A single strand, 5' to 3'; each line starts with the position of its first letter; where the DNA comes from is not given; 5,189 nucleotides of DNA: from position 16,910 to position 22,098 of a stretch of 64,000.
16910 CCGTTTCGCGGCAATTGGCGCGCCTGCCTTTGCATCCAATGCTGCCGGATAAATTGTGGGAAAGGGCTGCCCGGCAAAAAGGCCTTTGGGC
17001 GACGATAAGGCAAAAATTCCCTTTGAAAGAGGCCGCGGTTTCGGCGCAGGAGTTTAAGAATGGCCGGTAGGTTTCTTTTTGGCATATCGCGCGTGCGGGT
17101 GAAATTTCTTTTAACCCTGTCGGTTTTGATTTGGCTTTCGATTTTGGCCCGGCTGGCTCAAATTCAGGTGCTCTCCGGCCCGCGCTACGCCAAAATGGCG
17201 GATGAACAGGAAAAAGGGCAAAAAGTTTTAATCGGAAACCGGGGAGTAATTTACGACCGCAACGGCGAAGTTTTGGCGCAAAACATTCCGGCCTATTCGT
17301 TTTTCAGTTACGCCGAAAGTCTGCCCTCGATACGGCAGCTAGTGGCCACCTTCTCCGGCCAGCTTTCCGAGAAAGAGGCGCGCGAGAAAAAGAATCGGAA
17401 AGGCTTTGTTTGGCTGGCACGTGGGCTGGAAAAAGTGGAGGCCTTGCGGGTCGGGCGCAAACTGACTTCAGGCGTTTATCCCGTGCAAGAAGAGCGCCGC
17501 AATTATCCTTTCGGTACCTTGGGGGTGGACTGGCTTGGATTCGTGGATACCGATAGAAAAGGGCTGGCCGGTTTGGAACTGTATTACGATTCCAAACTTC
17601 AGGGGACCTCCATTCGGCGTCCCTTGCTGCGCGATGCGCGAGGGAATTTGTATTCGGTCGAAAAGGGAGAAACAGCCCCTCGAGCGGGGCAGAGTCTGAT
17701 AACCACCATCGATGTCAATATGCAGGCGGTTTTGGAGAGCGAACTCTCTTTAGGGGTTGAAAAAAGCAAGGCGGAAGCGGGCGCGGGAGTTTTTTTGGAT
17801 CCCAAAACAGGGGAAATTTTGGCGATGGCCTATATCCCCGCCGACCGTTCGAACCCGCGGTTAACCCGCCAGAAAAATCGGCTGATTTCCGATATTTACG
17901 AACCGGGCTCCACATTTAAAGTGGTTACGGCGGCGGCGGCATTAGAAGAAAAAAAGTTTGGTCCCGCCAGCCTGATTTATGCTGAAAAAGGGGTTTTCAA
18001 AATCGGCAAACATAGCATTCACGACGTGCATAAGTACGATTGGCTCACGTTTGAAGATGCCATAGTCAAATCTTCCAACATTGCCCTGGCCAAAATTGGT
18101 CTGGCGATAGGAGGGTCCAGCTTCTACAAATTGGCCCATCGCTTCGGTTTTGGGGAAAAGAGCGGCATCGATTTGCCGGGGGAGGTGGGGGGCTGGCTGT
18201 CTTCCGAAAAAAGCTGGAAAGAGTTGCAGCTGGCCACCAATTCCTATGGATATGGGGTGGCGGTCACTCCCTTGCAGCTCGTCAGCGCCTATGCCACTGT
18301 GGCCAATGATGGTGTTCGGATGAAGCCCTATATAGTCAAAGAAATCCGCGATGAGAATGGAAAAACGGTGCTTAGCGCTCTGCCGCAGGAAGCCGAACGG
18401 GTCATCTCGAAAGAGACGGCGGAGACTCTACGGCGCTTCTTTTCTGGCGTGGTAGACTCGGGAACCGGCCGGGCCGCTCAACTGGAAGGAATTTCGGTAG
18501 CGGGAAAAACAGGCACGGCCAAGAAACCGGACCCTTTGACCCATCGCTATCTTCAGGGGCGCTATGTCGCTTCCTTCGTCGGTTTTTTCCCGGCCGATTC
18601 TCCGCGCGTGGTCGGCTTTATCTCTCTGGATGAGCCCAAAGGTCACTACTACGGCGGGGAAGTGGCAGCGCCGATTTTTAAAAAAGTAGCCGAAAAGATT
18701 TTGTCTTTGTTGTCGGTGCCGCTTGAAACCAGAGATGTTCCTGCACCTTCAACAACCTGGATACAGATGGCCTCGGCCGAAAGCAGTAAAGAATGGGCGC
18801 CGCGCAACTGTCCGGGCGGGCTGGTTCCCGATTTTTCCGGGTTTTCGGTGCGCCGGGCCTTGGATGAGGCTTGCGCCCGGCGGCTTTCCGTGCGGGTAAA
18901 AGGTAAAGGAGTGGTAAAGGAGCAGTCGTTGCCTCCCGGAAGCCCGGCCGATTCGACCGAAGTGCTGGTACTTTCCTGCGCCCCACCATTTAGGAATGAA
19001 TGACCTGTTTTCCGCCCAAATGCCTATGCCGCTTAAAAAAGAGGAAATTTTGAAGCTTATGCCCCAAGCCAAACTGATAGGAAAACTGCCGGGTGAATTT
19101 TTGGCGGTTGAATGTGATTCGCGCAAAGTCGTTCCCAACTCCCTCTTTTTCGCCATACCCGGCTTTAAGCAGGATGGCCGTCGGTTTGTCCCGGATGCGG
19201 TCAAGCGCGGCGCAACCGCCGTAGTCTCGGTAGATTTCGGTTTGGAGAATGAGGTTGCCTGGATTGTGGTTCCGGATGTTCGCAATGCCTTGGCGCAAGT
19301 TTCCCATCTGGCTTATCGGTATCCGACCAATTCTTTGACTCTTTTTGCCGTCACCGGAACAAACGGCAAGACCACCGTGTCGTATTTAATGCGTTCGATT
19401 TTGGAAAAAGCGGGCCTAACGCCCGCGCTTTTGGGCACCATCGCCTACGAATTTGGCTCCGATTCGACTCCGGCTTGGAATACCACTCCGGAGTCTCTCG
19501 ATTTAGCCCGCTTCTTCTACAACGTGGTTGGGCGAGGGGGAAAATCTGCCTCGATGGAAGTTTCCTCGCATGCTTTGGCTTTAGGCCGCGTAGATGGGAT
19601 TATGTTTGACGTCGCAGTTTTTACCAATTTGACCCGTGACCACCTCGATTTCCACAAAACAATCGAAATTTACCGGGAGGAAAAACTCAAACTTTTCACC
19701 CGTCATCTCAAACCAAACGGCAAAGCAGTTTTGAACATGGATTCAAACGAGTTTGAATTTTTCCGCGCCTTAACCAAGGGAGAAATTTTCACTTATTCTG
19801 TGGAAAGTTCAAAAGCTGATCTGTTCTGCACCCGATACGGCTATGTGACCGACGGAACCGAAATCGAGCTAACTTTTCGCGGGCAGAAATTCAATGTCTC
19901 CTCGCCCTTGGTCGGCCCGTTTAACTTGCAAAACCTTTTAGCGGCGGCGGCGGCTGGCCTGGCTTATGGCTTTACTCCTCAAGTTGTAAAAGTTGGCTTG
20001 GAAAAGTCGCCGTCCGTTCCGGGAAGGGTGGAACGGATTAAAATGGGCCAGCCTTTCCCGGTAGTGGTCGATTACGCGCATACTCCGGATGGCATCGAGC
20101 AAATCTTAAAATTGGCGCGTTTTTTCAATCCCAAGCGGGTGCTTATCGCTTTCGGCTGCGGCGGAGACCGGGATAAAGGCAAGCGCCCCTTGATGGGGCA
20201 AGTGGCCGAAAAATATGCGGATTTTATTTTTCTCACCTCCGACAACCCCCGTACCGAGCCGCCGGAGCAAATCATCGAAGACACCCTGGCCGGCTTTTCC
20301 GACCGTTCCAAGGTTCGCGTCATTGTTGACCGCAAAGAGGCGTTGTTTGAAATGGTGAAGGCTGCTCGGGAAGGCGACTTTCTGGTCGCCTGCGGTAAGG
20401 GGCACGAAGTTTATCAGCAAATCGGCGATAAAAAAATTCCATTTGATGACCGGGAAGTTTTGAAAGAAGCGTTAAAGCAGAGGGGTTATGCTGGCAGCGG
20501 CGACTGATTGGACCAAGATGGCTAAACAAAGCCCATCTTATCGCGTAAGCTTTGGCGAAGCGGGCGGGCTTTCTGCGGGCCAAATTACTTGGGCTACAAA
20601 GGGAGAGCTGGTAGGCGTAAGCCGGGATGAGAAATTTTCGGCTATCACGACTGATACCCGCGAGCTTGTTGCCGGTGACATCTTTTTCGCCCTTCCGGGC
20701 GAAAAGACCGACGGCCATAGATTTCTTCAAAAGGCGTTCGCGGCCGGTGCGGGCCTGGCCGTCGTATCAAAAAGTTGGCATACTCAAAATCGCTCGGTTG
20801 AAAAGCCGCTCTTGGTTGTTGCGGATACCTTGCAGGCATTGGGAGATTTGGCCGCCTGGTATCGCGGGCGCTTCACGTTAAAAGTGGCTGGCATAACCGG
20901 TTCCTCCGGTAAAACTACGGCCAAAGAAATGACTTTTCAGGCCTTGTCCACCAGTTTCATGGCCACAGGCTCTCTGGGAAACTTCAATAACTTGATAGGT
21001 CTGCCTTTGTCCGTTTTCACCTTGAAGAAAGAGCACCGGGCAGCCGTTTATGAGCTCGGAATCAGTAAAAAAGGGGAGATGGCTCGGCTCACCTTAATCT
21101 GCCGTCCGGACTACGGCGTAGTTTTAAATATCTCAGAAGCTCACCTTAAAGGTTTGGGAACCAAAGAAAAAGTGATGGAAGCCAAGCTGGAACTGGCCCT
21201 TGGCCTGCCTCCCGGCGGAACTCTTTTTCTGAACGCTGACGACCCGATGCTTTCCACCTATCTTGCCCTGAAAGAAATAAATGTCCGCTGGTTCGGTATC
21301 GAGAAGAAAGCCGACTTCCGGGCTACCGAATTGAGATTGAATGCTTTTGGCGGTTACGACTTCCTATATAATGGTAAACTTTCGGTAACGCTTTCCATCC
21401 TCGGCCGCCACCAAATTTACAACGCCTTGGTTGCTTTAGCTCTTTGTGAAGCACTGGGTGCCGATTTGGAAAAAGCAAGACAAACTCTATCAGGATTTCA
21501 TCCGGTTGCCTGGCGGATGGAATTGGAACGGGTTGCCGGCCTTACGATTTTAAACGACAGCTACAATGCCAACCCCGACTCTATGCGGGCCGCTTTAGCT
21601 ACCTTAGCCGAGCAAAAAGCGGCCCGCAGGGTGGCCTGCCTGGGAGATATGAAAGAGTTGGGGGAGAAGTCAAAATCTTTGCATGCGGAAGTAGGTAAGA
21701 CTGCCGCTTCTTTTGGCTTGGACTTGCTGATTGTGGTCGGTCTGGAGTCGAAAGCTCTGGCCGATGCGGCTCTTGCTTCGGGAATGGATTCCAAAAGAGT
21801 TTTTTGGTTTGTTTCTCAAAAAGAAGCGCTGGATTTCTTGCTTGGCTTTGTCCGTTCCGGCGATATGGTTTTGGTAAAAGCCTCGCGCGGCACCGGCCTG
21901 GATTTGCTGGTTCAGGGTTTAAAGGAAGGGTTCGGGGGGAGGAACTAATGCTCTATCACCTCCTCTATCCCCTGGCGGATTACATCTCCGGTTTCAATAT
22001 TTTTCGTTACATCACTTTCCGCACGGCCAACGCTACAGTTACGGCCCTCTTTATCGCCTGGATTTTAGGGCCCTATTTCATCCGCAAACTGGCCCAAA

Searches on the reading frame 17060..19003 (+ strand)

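Call 40: search_protein_families(library=ncbifam, max_evalue=1e-20, proteins=[window:17060-19003:+])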
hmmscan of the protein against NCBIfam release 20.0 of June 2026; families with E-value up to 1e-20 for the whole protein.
window:17060-19003:+ (647 aa): 9 families
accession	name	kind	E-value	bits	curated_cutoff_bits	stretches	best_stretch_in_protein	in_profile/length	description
TIGR02214.1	spoVD_pbp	equivalog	2.8e-118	396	688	1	14-572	2-579/636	stage V sporulation protein D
NF053573.1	PBP2_PenA_Neis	exception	1.1e-90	304.9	1105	1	11-553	25-566/572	peptidoglycan D,D-transpeptidase PBP2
TIGR03423.1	pbp2_mrdA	equivalog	4.1e-88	296.4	455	1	13-548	2-591/593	penicillin-binding protein 2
NF011685.0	PRK15105.1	subfamily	1.8e-71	241.4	737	1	20-553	30-563/588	peptidoglycan glycosyltransferase FtsI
NF038271.1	strep_PBP2X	exception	6.1e-50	170.2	1050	1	167-541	212-610/750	penicillin-binding protein PBP2X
TIGR02074.1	PBP_1a_fam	subfamily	6.9e-41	140.6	508.75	1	205-547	218-532/535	PBP1A family penicillin-binding protein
NF038278.1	strep_PBP2B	exception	1.6e-39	135.9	975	1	160-488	255-617/678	penicillin-binding protein PBP2B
NF051842.1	PBP4_5_Efaec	equivalog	2.2e-29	102.3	700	1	165-488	288-614/668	penicillin-binding protein PBP4(5)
NF051885.1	tranpepglycosPbpC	equivalog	3e-26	92.2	900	1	214-489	295-546/632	multimodular transpeptidase-transglycosylase PbpC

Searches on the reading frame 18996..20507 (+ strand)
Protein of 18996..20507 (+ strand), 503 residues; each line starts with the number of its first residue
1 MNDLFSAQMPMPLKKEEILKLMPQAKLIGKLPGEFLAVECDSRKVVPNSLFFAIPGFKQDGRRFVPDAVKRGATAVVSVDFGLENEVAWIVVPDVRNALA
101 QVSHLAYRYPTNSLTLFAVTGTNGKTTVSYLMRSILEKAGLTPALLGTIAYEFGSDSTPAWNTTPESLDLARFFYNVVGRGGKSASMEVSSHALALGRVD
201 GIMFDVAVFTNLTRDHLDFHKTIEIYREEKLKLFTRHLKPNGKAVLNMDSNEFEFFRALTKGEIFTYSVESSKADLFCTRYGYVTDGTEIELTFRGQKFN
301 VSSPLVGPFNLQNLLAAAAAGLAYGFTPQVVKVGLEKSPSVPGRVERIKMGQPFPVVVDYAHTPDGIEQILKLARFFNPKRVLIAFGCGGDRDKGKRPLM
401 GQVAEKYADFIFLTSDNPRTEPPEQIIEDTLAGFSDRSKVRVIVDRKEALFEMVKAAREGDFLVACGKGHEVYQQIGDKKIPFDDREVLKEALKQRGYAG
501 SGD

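Call 40: search_protein_families(library=ncbifam, max_evalue=1e-20, proteins=[window:18996-20507:+])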
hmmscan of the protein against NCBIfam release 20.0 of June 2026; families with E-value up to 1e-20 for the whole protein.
window:18996-20507:+ (503 aa): 18 families
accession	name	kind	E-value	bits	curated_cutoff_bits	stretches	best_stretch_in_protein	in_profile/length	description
NF001126.0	PRK00139.1-4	equivalog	1.1e-156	522.2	373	1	17-496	5-485/486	UDP-N-acetylmuramoyl-L-alanyl-D-glutamate--2,6-diaminopimelate ligase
TIGR01085.1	murE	subfamily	1.1e-148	496.1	257.3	1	37-493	6-471/472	UDP-N-acetylmuramyl-tripeptide synthetase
NF001124.0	PRK00139.1-2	equivalog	2.9e-148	494.7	476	1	37-496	30-495/500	UDP-N-acetylmuramoyl-L-alanyl-D-glutamate--2,6-diaminopimelate ligase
NF008896.0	PRK11929.1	equivalog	4.4e-141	471.6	1023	1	37-496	31-501/965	bifunctional UDP-N-acetylmuramoyl-L-alanyl-D-glutamate--2,6-diaminopimelate ligase MurE/UDP-N-acetylmuramoyl-tripeptide--D-alanyl-D-alanine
NF001123.0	PRK00139.1-1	equivalog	5.7e-124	414.5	586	1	36-495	21-491/493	UDP-N-acetylmuramoyl-L-alanyl-D-glutamate--2,6-diaminopimelate ligase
NF010628.0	PRK14022.1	equivalog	5.6e-95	318.9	536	1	34-484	34-471/483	UDP-N-acetylmuramoyl-L-alanyl-D-glutamate--L-lysine ligase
NF001130.0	PRK00139.2-4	equivalog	1.5e-64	218.6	715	1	34-492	30-510/516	UDP-N-acetylmuramoyl-L-alanyl-D-glutamate--2,6-diaminopimelate ligase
NF001127.0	PRK00139.2-1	equivalog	6.4e-48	163.7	997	1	36-485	32-502/520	UDP-N-acetylmuramoyl-L-alanyl-D-glutamate--2,6-diaminopimelate ligase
NF001129.0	PRK00139.2-3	equivalog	2.4e-45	155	762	1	34-489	40-511/517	UDP-N-acetylmuramoyl-L-alanyl-D-glutamate--2,6-diaminopimelate ligase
NF001131.0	PRK00139.2-5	equivalog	1.2e-44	153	1000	1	37-483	38-472/483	UDP-N-acetylmuramoyl-L-alanyl-D-glutamate--2,6-diaminopimelate ligase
TIGR01143.1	murF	subfamily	6.8e-41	140.6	288.6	0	41-140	2-100/418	UDP-N-acetylmuramoyl-tripeptide--D-alanyl-D-alanine ligase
TIGR02068.2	cya_phycin_syn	equivalog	1.6e-31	109.2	850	1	204-469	565-850/862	cyanophycin synthetase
NF008041.0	PRK10773.1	equivalog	8.3e-31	107.2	551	1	35-352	24-325/453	UDP-N-acetylmuramoyl-tripeptide--D-alanyl-D-alanine ligase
NF010623.0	PRK14016.1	subfamily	2.6e-26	92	877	1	103-466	469-849/871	cyanophycin synthetase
TIGR01082.1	murC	equivalog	5.9e-26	91.5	335.1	0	205-388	169-354/449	UDP-N-acetylmuramate--L-alanine ligase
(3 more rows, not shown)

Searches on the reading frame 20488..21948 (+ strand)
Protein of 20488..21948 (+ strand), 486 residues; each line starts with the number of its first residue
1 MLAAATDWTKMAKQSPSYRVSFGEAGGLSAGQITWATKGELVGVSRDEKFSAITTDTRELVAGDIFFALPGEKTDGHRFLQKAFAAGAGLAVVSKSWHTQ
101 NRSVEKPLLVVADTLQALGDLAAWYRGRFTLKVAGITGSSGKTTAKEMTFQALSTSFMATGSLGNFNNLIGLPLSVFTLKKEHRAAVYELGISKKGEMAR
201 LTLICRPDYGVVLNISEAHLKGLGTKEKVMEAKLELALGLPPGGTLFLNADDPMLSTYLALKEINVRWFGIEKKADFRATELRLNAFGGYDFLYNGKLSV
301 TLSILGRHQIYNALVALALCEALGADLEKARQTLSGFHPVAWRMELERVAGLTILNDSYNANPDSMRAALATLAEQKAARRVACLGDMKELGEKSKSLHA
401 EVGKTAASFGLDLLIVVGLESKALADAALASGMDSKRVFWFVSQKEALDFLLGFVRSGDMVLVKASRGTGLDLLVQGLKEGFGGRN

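Call 40: search_protein_families(library=ncbifam, max_evalue=1e-20, proteins=[window:20488-21948:+])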
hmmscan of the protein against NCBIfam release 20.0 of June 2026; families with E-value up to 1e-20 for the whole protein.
window:20488-21948:+ (486 aa): 12 families
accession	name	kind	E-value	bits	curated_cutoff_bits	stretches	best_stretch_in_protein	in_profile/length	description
TIGR01143.1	murF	subfamily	9.3e-126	420.1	288.6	1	55-476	1-416/418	UDP-N-acetylmuramoyl-tripeptide--D-alanyl-D-alanine ligase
NF008896.0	PRK11929.1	equivalog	5.5e-125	418.3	1023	1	43-479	520-957/965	bifunctional UDP-N-acetylmuramoyl-L-alanyl-D-glutamate--2,6-diaminopimelate ligase MurE/UDP-N-acetylmuramoyl-tripeptide--D-alanyl-D-alanine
NF008041.0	PRK10773.1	equivalog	2.5e-85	286.9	551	1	32-480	8-449/453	UDP-N-acetylmuramoyl-tripeptide--D-alanyl-D-alanine ligase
NF010693.0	PRK14093.1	equivalog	5e-81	272.8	544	1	33-484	12-470/479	UDP-N-acetylmuramoylalanyl-D-glutamyl-2,6-diaminopimelate--D-alanyl-D-alanine ligase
NF008897.0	PRK11930.1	equivalog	7.4e-71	239.3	804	1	33-479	8-454/822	bifunctional UDP-N-acetylmuramoyl-tripeptide:D-alanyl-D-alanine ligase/alanine racemase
NF001124.0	PRK00139.1-2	equivalog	8.4e-40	136.9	476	1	44-165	22-143/500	UDP-N-acetylmuramoyl-L-alanyl-D-glutamate--2,6-diaminopimelate ligase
NF001126.0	PRK00139.1-4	equivalog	5.9e-39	133.9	373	0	40-171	13-144/486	UDP-N-acetylmuramoyl-L-alanyl-D-glutamate--2,6-diaminopimelate ligase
TIGR01085.1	murE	subfamily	1.7e-34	119.6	257.3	1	49-463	3-443/472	UDP-N-acetylmuramyl-tripeptide synthetase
TIGR01087.1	murD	equivalog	3.6e-26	92.2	211.95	1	118-462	91-414/441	UDP-N-acetylmuramoyl-L-alanine--D-glutamate ligase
NF001123.0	PRK00139.1-1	equivalog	4.8e-23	81.6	586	1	46-387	16-384/493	UDP-N-acetylmuramoyl-L-alanyl-D-glutamate--2,6-diaminopimelate ligase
NF010628.0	PRK14022.1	equivalog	1.2e-21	77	536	0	47-156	32-136/483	UDP-N-acetylmuramoyl-L-alanyl-D-glutamate--L-lysine ligase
TIGR01082.1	murC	equivalog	3.9e-21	75.6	335.1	1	132-376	101-340/449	UDP-N-acetylmuramate--L-alanine ligase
